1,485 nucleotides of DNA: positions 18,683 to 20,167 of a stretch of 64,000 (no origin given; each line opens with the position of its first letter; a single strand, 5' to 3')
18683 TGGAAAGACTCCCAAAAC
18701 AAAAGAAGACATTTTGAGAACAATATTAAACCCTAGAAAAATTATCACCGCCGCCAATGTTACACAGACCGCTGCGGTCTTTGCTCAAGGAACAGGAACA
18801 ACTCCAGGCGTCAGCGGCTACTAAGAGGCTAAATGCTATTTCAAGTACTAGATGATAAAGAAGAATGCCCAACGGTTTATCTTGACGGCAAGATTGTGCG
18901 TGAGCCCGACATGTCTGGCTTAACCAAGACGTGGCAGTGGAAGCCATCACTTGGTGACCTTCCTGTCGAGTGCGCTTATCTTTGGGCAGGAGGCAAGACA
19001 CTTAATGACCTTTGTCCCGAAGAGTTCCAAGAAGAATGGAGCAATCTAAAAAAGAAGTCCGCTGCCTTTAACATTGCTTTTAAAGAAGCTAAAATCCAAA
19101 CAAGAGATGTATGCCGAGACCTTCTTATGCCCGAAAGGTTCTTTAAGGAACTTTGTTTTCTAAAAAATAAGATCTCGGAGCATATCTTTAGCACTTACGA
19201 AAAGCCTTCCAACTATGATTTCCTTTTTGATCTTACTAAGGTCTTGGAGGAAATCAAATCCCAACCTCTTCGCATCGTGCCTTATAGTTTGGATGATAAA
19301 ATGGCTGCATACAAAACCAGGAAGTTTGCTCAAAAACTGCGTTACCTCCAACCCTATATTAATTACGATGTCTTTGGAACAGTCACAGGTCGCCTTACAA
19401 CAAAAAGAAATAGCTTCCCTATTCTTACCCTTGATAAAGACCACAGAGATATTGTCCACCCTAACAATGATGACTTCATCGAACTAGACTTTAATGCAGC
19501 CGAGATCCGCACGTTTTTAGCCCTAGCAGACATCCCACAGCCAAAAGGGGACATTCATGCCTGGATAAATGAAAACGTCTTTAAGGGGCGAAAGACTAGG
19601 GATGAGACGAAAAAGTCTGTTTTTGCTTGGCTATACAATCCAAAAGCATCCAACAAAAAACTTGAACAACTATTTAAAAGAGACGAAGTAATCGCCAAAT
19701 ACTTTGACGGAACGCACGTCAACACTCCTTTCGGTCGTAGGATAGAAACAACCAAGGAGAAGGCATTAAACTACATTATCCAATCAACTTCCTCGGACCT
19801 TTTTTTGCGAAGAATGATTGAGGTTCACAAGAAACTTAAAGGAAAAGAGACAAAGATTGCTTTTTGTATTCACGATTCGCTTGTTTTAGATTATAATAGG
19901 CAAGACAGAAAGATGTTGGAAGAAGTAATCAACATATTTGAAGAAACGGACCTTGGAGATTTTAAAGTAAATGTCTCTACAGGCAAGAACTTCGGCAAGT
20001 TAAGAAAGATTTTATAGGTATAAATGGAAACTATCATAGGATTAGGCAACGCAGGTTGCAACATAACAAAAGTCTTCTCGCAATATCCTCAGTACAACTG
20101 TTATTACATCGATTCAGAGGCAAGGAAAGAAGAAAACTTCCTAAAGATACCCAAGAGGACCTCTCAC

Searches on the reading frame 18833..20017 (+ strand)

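Call 11: search_protein_families(library=pfam, proteins=[window:18833-20017:+], max_evalue=0.01)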
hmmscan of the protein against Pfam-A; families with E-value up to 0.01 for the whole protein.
window:18833-20017:+ (394 aa): 1 family
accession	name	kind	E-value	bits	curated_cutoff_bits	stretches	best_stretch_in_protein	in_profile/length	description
PF00476.26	DNA_pol_A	-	2.4e-14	53.5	34.3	1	302-387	287-379/381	DNA polymerase family A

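Call 12: search_protein_families(library=phrogs, proteins=[window:18833-20017:+], max_evalue=0.001)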
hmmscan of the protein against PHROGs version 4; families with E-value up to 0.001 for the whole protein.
window:18833-20017:+ (394 aa): 5 families
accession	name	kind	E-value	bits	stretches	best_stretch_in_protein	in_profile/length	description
phrog_17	-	DNA, RNA and nucleotide metabolism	4e-17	62.5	2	273-390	1103-1233/1445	DNA polymerase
phrog_5995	-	DNA, RNA and nucleotide metabolism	6.5e-06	26.9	1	308-379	80-154/236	DNA polymerase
phrog_10285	-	DNA, RNA and nucleotide metabolism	0.0001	22.5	1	290-371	223-298/321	DNA polymerase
phrog_7766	-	DNA, RNA and nucleotide metabolism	0.00017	22.1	1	290-371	86-163/186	DNA polymerase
phrog_2573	-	DNA, RNA and nucleotide metabolism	0.00084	19.6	0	308-367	181-243/336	DNA polymerase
